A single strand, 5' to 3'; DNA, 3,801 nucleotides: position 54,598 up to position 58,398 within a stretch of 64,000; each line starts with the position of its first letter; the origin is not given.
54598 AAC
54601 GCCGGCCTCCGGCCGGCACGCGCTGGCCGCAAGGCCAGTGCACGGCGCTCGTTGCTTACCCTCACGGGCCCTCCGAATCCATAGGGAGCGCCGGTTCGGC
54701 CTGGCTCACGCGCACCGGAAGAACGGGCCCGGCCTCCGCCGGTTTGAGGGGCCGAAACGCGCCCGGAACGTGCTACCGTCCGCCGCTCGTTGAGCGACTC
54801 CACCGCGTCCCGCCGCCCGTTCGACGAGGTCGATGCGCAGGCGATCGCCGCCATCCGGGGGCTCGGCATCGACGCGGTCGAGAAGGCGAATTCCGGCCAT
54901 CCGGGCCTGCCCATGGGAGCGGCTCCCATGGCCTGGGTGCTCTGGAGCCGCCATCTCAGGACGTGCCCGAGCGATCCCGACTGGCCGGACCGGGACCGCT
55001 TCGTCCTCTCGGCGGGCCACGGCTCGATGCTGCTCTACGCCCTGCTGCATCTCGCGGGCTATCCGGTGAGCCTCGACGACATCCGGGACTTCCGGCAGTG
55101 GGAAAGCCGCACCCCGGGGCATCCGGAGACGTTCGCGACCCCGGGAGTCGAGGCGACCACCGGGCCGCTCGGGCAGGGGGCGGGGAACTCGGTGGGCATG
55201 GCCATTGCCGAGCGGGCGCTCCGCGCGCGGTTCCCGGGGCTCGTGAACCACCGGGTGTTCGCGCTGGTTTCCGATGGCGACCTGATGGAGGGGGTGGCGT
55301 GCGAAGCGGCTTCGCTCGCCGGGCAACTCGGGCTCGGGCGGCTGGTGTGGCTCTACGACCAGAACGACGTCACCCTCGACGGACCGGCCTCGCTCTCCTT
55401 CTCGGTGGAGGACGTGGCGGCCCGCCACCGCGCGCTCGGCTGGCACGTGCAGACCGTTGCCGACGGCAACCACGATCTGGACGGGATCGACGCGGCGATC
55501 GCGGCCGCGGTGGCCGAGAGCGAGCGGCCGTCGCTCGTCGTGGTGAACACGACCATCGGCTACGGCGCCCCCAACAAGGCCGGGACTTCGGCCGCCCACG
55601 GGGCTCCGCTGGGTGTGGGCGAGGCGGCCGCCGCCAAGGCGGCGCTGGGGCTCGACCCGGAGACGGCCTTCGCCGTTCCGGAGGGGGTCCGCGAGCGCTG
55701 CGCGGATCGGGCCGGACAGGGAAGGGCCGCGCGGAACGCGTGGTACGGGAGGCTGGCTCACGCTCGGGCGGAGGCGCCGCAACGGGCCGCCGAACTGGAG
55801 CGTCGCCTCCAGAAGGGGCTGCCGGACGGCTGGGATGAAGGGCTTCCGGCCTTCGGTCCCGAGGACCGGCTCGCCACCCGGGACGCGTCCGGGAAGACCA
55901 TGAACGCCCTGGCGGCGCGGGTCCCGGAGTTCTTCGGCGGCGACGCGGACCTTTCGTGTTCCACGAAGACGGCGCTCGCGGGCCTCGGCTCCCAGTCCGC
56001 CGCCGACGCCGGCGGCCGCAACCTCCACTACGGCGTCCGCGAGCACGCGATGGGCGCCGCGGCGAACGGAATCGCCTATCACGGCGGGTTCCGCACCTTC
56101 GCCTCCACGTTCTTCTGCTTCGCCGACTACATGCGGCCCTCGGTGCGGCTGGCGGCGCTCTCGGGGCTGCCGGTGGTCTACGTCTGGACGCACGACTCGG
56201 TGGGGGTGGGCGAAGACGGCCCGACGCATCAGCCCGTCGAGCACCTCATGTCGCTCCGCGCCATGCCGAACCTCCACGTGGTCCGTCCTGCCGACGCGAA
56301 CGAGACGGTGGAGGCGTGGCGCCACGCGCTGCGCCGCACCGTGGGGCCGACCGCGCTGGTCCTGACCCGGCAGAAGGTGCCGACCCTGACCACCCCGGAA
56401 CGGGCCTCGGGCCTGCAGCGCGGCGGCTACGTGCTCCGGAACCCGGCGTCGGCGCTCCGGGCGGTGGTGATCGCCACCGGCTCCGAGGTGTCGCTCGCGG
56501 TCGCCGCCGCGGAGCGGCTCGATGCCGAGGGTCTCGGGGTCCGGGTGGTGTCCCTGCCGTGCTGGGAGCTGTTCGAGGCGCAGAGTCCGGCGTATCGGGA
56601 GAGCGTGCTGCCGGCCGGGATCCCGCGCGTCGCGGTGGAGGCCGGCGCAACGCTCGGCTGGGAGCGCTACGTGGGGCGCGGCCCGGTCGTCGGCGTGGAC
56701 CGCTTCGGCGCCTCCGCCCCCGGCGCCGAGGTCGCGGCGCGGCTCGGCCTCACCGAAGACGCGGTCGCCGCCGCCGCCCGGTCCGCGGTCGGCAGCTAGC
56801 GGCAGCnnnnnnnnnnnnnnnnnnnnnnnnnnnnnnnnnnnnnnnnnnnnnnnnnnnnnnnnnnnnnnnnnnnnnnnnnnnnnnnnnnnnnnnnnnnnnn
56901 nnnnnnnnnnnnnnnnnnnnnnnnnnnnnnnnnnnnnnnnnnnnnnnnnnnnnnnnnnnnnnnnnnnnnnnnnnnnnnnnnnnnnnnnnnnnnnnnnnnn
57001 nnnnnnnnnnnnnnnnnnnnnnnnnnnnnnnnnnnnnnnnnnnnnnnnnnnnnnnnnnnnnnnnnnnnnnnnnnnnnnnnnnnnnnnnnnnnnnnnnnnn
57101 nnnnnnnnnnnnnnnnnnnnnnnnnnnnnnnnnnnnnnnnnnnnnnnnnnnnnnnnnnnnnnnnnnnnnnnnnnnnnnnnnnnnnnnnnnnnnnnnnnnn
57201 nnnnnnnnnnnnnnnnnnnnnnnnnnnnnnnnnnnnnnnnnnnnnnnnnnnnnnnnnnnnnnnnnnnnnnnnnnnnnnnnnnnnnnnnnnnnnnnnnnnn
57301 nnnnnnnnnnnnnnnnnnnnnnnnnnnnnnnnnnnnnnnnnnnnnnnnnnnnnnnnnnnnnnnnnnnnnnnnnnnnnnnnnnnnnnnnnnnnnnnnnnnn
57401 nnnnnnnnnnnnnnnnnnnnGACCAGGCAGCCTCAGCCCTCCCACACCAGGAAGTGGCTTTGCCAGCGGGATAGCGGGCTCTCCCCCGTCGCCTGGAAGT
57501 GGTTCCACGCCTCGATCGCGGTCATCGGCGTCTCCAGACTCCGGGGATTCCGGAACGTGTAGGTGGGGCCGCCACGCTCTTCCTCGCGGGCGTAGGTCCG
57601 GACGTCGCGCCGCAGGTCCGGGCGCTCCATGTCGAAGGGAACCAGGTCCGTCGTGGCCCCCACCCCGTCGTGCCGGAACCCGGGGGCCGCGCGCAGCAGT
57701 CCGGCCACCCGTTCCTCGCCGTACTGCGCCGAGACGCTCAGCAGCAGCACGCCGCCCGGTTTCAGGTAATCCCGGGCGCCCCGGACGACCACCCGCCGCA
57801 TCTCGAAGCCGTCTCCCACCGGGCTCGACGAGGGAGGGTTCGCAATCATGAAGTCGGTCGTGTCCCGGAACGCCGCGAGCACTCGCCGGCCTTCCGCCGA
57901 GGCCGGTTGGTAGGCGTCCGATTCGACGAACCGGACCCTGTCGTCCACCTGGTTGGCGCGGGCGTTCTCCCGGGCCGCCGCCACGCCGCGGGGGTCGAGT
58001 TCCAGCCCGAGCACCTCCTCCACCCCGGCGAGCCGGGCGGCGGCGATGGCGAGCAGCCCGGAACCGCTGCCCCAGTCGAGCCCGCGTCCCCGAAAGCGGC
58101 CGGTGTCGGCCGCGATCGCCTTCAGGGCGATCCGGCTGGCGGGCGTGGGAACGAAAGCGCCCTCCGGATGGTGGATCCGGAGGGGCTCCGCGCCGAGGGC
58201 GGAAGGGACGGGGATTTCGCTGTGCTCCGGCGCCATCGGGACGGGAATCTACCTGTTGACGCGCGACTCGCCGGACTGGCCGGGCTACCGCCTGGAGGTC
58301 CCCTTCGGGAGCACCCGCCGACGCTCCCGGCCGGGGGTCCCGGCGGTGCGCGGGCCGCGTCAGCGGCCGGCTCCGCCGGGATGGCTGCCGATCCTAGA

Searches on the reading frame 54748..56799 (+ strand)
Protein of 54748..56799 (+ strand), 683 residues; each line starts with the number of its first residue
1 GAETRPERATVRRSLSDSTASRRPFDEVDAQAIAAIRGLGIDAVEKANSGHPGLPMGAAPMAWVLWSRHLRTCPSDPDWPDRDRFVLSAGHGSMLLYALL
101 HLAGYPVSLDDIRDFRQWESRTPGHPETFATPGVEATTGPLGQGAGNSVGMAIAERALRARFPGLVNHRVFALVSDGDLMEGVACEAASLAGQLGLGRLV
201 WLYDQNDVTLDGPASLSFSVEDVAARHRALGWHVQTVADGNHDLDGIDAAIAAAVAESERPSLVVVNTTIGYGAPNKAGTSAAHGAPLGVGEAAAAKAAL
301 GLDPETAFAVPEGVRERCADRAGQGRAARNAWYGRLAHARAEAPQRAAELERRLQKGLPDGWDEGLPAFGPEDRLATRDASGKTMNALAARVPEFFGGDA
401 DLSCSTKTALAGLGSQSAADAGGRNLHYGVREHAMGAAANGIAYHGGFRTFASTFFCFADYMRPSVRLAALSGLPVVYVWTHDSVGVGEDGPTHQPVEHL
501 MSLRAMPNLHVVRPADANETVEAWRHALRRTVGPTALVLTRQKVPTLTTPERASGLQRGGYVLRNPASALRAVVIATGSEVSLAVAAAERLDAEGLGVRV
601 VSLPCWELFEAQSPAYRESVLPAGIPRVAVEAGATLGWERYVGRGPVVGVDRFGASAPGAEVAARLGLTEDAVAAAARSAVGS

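Call 9: search_protein_families(library=pfam, proteins=[window:54748-56799:+], max_evalue=0.0001)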
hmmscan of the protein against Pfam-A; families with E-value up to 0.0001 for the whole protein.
window:54748-56799:+ (683 aa): 4 families
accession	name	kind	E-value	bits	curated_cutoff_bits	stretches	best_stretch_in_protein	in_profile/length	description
PF00456.26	Transketolase_N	-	4.5e-126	420.8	22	1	29-359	2-334/334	Transketolase, thiamine diphosphate binding domain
PF02779.29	Transket_pyr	-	2.6e-55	187.2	27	1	375-545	3-173/174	Transketolase, pyrimidine binding domain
PF22613.1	Transketolase_C_1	-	6.8e-38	129.8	27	1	559-669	1-113/113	Transketolase-like TK C-terminal domain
PF02780.25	Transketolase_C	-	9.3e-09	35.7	25.9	1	572-673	12-124/124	Transketolase, C-terminal domain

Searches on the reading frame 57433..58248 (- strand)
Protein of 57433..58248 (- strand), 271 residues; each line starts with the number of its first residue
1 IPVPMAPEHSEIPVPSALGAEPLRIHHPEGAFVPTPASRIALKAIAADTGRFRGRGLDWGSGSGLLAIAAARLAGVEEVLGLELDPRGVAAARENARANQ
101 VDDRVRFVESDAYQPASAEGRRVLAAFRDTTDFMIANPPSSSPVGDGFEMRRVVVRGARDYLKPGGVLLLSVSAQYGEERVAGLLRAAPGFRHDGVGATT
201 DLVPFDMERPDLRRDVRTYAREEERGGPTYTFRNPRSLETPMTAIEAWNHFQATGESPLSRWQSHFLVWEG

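Call 9: search_protein_families(library=pfam, proteins=[window:57433-58248:-], max_evalue=0.0001)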
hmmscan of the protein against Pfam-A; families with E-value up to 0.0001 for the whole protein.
window:57433-58248:- (271 aa): 8 families
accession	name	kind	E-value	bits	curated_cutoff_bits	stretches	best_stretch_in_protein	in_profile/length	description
PF05175.20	MTS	-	9.4e-15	55.1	23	1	37-178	19-146/170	Methyltransferase small domain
PF06325.19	PrmA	-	1.4e-11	44.9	22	1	56-112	165-221/296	Ribosomal protein L11 methyltransferase (PrmA)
PF13649.12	Methyltransf_25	-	6.8e-08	33.5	27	1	57-117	2-60/97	Methyltransferase domain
PF13847.12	Methyltransf_31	-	3.5e-07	30.5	27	1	57-171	8-110/145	Methyltransferase domain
PF08241.18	Methyltransf_11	-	6.6e-07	30.3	21.2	1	57-169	1-94/95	Methyltransferase domain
PF02475.24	TRM5-TYW2_MTfase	-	4e-06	27.3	28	1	59-133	43-119/164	TRM5/TYW2 methyltransferase domain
PF08242.18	Methyltransf_12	-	1.4e-05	26.2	30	1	57-168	1-98/98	Methyltransferase domain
PF13489.12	Methyltransf_23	-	2.3e-05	24.6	27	1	51-182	21-128/164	Methyltransferase domain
